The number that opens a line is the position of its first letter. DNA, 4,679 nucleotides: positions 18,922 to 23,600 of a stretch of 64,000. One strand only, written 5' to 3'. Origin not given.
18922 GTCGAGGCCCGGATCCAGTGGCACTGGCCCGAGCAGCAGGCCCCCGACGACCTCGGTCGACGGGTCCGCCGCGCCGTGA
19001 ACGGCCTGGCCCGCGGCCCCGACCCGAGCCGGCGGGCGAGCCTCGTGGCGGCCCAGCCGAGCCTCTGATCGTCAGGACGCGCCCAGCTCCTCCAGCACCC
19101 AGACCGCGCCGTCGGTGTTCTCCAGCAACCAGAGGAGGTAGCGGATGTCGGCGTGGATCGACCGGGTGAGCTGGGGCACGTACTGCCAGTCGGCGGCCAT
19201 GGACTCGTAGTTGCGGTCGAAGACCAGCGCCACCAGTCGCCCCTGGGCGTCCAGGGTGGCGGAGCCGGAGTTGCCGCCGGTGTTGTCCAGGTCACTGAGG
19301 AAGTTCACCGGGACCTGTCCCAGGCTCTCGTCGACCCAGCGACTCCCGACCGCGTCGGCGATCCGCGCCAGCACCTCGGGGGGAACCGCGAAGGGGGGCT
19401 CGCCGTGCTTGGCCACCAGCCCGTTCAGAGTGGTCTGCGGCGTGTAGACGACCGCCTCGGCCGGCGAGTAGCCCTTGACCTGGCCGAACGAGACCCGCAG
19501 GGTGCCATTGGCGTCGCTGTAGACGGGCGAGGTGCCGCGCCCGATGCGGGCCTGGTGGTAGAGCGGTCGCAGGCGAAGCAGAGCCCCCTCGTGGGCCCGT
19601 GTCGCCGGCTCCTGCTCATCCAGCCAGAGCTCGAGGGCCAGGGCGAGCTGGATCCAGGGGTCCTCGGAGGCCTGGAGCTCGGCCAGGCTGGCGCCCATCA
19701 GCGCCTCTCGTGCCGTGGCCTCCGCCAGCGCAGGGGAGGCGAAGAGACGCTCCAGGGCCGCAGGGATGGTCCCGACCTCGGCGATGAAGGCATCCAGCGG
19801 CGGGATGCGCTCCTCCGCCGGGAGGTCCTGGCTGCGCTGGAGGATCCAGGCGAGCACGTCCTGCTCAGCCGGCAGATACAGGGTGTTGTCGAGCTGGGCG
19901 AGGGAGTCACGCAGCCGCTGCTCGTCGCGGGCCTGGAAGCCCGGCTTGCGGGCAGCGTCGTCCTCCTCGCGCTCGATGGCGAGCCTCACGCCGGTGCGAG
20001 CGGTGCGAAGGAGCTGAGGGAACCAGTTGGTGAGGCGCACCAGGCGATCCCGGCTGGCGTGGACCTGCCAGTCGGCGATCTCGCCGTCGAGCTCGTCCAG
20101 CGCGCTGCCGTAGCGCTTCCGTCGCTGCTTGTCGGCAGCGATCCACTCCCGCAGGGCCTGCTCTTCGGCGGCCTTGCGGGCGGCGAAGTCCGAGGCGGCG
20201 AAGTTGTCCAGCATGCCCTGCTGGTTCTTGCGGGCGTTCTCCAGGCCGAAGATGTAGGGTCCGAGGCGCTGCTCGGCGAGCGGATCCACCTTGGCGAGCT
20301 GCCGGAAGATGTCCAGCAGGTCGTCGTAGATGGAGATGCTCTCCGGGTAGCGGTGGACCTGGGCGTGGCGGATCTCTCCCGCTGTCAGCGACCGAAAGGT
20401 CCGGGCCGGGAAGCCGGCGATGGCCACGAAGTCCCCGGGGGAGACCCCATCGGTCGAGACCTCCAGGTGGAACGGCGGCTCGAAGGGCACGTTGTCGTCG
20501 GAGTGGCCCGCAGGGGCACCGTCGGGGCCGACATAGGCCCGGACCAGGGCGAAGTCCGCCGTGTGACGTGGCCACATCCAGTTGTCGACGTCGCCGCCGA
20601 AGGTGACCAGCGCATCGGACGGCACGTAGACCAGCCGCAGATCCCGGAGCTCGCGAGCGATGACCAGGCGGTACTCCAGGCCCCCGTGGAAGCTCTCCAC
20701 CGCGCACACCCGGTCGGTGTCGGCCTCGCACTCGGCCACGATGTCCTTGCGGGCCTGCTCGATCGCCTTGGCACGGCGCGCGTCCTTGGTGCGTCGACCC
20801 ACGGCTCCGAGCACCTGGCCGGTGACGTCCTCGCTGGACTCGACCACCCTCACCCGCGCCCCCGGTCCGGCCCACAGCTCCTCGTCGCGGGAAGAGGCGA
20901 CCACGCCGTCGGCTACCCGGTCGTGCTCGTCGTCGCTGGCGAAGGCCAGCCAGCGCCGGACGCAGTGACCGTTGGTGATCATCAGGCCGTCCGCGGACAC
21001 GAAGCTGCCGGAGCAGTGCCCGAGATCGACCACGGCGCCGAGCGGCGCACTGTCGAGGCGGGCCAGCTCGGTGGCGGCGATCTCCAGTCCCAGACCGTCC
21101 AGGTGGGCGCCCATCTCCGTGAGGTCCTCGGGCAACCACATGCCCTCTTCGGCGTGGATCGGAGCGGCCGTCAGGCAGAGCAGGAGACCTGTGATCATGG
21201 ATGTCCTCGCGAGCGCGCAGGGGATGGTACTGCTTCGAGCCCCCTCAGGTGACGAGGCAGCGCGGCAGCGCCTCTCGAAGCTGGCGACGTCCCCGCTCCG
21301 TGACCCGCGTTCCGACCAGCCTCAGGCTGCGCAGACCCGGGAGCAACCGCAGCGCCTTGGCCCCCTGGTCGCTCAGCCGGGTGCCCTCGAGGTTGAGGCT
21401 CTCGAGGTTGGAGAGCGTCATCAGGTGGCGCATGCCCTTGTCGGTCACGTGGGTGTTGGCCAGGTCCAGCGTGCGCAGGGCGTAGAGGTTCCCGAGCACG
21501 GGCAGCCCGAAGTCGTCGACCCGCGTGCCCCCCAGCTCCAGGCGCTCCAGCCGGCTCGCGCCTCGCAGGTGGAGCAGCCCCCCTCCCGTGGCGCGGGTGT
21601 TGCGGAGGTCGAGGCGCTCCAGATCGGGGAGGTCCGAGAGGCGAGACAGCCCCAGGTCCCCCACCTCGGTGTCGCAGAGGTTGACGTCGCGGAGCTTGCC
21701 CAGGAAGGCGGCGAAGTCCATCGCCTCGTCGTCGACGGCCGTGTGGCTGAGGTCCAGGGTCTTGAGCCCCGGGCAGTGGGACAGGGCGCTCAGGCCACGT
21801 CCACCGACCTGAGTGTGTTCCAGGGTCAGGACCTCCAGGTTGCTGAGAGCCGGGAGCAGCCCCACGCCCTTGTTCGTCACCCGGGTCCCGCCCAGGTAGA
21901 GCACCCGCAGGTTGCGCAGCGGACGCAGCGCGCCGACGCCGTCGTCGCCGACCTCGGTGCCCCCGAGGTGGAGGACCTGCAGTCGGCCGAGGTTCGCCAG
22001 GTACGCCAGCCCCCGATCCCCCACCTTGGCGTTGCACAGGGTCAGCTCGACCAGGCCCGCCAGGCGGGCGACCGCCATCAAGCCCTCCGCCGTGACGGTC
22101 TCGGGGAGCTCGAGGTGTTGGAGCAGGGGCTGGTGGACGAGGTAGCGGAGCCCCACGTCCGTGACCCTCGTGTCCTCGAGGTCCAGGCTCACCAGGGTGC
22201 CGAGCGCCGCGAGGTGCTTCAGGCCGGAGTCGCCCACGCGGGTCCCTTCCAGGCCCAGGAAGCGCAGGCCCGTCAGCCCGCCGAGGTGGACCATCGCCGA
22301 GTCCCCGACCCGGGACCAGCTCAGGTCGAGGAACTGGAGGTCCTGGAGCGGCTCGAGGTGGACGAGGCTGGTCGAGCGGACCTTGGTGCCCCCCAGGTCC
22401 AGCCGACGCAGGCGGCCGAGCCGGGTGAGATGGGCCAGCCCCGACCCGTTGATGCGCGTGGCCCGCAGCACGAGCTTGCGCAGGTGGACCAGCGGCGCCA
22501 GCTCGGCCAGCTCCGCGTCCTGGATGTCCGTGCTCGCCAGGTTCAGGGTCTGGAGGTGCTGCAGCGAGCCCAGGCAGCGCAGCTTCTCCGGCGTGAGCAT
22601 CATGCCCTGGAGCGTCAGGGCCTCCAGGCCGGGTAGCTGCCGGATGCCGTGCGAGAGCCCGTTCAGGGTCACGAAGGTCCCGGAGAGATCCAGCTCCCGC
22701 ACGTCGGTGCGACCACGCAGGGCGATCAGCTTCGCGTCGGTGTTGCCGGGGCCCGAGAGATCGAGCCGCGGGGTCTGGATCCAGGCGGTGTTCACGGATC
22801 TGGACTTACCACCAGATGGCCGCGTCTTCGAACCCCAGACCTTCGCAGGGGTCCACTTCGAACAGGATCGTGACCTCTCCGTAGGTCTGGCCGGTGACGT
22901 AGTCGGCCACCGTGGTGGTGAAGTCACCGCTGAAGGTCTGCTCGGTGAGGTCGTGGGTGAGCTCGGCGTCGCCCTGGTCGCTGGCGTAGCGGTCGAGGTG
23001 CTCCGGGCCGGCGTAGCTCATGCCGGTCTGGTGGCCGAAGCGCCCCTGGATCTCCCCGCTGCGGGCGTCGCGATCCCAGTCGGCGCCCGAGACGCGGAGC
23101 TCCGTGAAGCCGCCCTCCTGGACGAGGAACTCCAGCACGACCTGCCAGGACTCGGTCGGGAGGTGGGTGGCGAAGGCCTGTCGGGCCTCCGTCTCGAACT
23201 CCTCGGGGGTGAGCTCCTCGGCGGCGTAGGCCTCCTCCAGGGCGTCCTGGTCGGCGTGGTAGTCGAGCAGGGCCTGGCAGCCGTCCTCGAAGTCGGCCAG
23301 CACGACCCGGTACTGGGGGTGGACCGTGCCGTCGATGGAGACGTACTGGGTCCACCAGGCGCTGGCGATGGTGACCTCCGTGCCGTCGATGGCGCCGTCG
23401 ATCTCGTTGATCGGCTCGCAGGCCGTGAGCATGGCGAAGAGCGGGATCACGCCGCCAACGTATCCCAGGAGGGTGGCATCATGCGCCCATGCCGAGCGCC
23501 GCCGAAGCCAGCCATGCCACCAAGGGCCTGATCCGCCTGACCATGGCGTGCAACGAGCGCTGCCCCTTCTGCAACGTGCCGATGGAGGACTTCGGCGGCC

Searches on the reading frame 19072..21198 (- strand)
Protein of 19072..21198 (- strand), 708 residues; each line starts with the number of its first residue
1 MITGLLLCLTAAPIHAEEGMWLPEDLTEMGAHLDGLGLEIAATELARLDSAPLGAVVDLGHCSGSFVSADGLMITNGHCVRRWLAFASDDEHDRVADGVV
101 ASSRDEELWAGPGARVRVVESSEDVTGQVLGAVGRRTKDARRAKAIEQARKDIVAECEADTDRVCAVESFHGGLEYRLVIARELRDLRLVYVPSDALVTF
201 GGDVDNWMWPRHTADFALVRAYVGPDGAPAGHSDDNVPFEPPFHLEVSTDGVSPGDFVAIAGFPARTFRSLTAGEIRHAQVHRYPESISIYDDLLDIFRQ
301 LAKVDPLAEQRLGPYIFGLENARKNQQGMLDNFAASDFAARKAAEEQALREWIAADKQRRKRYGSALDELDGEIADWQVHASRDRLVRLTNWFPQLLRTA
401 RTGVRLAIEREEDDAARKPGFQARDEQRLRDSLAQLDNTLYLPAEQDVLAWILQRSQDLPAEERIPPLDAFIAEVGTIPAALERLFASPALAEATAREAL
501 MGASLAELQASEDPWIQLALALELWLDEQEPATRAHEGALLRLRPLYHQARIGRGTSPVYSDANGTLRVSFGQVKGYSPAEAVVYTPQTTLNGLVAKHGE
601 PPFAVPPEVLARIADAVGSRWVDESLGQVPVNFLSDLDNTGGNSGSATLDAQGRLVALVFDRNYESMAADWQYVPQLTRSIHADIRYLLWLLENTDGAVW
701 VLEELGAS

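Call 29: search_protein_families(library=pfam, proteins=[window:19072-21198:-], max_evalue=0.01)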
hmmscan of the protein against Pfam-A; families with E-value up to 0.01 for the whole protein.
window:19072-21198:- (708 aa): 2 families
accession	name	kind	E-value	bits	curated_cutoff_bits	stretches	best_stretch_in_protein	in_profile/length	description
PF10459.15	Peptidase_S46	-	4.8e-191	637.5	22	1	16-706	1-697/698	Peptidase S46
PF13365.12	Trypsin_2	-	1.4e-08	36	27.6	0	62-278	1-105/144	Trypsin-like peptidase domain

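Call 30: search_protein_families(library=ncbifam, proteins=[window:19072-21198:-], max_evalue=0.01)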
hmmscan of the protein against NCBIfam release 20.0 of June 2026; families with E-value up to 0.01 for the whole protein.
window:19072-21198:- (708 aa): 1 family
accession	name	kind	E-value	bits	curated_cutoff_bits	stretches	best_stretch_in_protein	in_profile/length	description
NF053519.1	DipepPtdsDpp7Prph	equivalog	1.7e-97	327.6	1200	1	3-705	7-705/708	dipeptidyl-peptidase Dpp7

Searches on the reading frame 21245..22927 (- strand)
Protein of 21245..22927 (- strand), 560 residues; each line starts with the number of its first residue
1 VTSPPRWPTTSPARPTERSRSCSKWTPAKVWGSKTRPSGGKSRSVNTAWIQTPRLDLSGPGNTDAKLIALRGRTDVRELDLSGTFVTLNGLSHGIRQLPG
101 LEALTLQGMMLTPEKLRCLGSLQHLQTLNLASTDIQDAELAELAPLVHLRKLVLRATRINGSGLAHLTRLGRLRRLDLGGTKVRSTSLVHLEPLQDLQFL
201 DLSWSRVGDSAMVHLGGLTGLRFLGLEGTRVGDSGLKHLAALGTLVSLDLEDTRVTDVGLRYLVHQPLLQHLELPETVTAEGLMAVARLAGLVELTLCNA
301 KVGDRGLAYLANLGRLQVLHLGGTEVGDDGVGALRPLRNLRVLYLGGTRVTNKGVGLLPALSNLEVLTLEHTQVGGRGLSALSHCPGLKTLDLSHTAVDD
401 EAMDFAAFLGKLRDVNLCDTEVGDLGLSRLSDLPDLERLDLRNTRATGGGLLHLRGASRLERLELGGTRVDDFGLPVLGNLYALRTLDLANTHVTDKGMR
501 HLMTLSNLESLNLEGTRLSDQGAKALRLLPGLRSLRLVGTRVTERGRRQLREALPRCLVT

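Call 29: search_protein_families(library=pfam, proteins=[window:21245-22927:-], max_evalue=0.01)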
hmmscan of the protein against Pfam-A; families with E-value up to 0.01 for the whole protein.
window:21245-22927:- (560 aa): 8 families
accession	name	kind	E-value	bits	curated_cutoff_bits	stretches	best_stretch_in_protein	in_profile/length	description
PF12799.13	LRR_4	-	1.3e-30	105.2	27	2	459-496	2-38/44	Leucine Rich repeats (2 copies)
PF13855.12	LRR_8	-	1.3e-26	92.6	27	3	484-541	3-60/61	Leucine rich repeat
PF13516.12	LRR_6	-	2.9e-21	74.2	23.4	0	506-526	3-23/24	Leucine Rich repeat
PF23598.1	LRR_14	-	1.9e-20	73.4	40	4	210-446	13-251/353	Leucine-rich repeat region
PF24758.1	LRR_At5g56370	-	3.9e-17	63.1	27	1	336-444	35-139/227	FBD-associated F-box protein At5g56370, LRR repeats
PF25013.1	LRR_Zer-1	-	4e-11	43.7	27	0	430-524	4-104/137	Zer-1-like, Leucine-rich repeats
PF00560.39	LRR_1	-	6.8e-08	31.6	20.6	0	507-526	1-20/23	Leucine Rich Repeat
PF23952.1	LRR_EndoS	-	9.5e-05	23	27.9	0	422-491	47-115/116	Endo-beta-N-acetylglucosaminidase EndoS LRR domain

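Call 30: search_protein_families(library=ncbifam, proteins=[window:21245-22927:-], max_evalue=0.01)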
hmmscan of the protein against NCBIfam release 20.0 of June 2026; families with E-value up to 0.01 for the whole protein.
window:21245-22927:- (560 aa): 7 families
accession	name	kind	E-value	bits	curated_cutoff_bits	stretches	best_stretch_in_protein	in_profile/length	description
NF033188.1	internalin_H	exception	7.5e-18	64.5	1050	2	285-445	93-241/548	InlH/InlC2 family class 1 internalin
NF033189.1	internalin_A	exception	7.6e-16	57.6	1600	2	121-366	89-323/799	class 1 internalin InlA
NF033190.2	inl_like_NEAT_1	exception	4.6e-12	45.1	1275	1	379-538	234-380/754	NEAT domain-containing leucine-rich repeat protein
NF033186.1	internalin_K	exception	2.8e-11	42.6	1100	0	286-424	68-201/604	class 1 internalin InlK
NF047464.1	FibnectbindLIC11051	equivalog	4.7e-05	22.1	1000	0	95-328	416-641/685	LIC_11051 family fibronectin-binding protein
NF041351.1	XopL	equivalog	0.00022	20.1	500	1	384-529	129-270/497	type III secretion system leucine-rich repeat domain-containing effector XopL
NF041400.1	XopAE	equivalog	0.0026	16.7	600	0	118-324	14-195/478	type III secretion system effector XopAE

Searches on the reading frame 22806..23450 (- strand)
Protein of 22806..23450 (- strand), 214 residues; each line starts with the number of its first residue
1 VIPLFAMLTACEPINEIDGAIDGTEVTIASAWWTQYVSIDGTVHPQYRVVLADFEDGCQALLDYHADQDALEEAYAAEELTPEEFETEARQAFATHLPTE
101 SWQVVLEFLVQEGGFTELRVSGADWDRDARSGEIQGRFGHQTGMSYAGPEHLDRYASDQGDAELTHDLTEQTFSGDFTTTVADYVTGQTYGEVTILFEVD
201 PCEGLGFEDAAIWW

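Call 29: search_protein_families(library=pfam, proteins=[window:22806-23450:-], max_evalue=0.01)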
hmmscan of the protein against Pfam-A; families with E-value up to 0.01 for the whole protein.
window:22806-23450:- (214 aa): 1 family
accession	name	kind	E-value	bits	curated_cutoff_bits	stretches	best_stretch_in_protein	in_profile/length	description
PF15249.11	GLTSCR1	-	0.0063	17.4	28.2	0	42-93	5-55/102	Conserved region of unknown function on GLTSCR protein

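Call 30: search_protein_families(library=ncbifam, proteins=[window:22806-23450:-], max_evalue=0.01)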
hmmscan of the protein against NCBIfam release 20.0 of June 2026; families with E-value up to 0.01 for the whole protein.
window:22806-23450:- (214 aa): 0 families
